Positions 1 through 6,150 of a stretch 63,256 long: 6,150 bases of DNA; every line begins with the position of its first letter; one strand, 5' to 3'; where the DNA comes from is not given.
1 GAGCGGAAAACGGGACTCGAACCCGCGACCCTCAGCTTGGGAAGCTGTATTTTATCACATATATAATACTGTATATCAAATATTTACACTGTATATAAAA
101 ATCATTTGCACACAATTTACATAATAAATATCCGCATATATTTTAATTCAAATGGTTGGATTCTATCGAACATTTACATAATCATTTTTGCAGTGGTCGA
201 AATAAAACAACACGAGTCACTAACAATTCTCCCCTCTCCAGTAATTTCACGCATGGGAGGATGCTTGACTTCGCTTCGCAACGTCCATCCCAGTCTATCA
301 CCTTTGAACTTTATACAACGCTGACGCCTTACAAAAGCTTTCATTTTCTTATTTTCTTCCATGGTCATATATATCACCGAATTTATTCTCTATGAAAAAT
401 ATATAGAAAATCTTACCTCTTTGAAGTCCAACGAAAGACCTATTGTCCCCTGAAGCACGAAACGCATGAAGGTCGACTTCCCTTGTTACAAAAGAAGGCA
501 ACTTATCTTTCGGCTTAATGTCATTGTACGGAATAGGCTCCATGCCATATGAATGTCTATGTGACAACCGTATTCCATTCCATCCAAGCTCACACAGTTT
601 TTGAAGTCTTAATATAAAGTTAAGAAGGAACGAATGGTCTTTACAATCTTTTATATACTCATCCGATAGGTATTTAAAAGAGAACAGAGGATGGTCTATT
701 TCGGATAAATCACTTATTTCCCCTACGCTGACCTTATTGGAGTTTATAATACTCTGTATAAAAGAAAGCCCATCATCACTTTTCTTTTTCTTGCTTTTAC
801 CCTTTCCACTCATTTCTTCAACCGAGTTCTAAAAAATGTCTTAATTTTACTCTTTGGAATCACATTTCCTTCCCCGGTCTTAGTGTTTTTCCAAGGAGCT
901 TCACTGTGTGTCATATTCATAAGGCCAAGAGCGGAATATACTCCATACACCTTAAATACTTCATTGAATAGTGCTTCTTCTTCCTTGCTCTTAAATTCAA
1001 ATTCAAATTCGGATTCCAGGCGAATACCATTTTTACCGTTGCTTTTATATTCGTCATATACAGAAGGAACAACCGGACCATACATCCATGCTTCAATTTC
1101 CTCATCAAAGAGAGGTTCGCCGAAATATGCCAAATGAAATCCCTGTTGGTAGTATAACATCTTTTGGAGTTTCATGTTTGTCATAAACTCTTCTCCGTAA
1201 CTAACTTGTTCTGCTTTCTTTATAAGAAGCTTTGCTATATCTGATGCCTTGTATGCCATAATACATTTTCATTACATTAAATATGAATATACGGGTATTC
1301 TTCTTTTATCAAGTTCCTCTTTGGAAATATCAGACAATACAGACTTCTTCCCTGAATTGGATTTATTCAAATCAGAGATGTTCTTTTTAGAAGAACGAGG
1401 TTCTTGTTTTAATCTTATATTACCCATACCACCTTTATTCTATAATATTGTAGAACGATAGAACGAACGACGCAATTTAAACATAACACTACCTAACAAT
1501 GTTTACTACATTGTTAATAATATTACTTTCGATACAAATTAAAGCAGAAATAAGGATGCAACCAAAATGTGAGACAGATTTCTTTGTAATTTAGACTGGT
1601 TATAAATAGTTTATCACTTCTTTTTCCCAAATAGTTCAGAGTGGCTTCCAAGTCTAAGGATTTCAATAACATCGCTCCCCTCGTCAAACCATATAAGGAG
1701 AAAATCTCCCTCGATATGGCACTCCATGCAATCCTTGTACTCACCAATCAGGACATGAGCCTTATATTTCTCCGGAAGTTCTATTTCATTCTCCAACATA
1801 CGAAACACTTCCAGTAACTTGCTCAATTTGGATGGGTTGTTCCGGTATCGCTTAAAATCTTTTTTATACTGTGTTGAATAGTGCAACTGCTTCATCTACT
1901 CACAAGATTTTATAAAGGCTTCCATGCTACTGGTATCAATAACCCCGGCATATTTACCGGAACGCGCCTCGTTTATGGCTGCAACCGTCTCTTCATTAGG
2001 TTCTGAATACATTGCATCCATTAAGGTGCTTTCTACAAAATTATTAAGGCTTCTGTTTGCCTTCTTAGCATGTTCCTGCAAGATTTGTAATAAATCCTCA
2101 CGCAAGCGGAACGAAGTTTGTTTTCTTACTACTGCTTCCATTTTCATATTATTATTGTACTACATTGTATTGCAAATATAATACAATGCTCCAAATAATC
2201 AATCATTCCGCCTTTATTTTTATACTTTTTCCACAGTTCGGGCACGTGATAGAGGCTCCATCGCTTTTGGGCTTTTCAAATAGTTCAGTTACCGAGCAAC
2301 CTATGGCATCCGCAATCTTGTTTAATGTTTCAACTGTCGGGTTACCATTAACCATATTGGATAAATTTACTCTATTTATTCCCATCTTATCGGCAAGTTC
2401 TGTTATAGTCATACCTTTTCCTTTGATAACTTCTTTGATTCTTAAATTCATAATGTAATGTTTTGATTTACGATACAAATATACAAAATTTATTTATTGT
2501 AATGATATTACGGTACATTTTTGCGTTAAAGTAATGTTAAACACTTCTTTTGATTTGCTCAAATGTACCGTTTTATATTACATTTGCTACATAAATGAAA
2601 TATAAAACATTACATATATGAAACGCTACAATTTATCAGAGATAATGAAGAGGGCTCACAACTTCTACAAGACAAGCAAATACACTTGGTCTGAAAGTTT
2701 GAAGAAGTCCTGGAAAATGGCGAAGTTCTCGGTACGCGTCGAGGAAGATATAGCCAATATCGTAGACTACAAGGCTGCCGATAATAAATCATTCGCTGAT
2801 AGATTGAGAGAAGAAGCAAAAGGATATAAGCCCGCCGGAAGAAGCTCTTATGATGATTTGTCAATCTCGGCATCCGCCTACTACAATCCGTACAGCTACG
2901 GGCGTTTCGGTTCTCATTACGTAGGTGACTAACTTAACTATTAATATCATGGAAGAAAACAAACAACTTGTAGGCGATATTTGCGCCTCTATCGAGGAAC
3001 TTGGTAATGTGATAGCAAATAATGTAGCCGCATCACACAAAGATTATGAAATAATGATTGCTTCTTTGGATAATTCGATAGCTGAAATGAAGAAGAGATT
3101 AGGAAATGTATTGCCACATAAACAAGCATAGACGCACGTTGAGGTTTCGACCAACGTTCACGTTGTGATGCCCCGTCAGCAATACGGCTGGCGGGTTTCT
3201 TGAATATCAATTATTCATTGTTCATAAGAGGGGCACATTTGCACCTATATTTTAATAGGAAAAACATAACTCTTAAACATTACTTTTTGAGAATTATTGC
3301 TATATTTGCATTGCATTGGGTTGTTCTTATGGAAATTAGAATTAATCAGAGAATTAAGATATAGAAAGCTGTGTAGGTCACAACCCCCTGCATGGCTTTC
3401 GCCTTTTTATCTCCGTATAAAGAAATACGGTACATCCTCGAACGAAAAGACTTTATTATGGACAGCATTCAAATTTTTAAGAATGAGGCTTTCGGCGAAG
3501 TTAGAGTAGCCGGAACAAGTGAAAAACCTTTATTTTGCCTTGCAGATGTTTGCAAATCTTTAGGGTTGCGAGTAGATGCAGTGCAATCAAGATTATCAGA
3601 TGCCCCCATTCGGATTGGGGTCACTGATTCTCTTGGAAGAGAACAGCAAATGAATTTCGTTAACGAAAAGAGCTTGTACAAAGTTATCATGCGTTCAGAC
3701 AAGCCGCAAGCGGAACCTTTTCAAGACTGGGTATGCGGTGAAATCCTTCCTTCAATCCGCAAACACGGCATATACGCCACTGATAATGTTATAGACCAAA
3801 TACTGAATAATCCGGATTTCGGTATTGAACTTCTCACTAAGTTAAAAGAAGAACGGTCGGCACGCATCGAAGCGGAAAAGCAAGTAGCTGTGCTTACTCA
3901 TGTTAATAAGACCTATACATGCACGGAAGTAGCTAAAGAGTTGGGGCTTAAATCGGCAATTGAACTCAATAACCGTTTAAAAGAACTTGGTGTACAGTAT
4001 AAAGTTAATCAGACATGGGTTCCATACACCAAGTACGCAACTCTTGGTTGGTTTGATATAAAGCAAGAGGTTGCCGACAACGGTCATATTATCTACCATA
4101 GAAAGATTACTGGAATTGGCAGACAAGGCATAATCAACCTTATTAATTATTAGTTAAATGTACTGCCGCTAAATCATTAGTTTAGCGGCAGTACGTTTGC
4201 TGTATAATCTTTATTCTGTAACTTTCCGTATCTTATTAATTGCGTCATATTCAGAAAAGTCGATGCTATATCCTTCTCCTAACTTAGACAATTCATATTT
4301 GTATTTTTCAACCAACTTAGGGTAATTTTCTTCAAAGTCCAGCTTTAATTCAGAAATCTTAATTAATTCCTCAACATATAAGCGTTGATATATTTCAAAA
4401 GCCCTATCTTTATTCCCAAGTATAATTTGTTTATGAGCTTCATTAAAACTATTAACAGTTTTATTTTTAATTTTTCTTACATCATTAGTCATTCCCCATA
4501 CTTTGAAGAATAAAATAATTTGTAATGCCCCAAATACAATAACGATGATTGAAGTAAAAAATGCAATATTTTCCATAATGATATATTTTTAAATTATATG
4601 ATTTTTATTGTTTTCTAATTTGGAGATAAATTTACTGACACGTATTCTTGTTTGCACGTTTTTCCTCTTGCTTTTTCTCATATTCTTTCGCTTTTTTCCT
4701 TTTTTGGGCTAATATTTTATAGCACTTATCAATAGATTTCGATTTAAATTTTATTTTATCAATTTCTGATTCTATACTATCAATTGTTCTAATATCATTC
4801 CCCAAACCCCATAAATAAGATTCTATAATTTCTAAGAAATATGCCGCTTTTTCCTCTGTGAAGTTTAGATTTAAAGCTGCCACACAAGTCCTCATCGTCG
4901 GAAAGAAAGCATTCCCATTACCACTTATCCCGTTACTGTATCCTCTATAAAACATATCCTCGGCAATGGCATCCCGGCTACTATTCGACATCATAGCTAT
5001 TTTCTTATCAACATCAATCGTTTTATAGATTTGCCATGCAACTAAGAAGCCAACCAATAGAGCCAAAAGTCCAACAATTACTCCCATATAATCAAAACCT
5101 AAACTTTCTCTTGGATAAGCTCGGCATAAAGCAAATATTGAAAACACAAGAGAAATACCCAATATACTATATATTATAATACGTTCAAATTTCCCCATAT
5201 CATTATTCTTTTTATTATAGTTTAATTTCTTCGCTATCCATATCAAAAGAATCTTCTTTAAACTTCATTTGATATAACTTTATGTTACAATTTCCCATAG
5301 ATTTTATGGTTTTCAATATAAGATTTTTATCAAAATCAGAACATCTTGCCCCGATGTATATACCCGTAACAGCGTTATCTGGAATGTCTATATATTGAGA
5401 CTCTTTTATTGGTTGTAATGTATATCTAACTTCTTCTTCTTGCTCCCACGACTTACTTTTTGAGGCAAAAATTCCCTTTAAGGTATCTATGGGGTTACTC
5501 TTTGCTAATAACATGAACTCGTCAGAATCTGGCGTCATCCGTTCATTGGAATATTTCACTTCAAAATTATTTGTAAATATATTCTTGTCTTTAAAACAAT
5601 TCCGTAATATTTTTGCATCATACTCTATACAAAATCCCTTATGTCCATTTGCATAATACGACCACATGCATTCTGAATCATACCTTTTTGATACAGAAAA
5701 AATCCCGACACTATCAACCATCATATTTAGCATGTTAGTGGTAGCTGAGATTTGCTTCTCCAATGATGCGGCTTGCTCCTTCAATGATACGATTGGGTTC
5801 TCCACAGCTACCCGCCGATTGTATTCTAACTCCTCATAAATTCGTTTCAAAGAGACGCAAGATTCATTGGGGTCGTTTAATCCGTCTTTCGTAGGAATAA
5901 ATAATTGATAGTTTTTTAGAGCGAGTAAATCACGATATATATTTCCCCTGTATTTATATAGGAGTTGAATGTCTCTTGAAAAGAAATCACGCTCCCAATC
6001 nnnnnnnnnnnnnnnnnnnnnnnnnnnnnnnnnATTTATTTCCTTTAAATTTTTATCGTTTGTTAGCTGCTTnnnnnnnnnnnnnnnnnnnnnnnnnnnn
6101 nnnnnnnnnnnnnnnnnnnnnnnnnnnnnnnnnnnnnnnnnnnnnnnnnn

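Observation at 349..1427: Panacea (DUF4065) antitoxin paired with an unassigned 154-aa partner, possibly a new toxin family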

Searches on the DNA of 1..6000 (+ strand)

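Call 51: search_dna_similar(query=window:1-6000:+, collection=phages, mode=near, max_rows=10)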
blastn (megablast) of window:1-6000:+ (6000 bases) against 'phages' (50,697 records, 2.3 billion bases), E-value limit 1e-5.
Records with a match: 2; places in all: 3; records where one place covers at least 80% of the query: 0.
Best place of each record, by identity: 95-99% 1; 80-90% 1.
By first word of the organism name: Bacteriophage 1; Bacteroides 1.
By host as written in the record: - 1; Bacteroides salyersiae BG8 1.
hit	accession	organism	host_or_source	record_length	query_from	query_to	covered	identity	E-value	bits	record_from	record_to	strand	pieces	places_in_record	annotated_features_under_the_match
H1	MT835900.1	Bacteriophage sp.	human fecal samples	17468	140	3219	5%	85.1%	3e-46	305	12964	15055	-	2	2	record has no annotation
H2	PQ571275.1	Bacteroides phage BS-TP2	Bacteroides salyersiae BG8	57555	1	51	1%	96.1%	2e-12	82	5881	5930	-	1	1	hypothetical protein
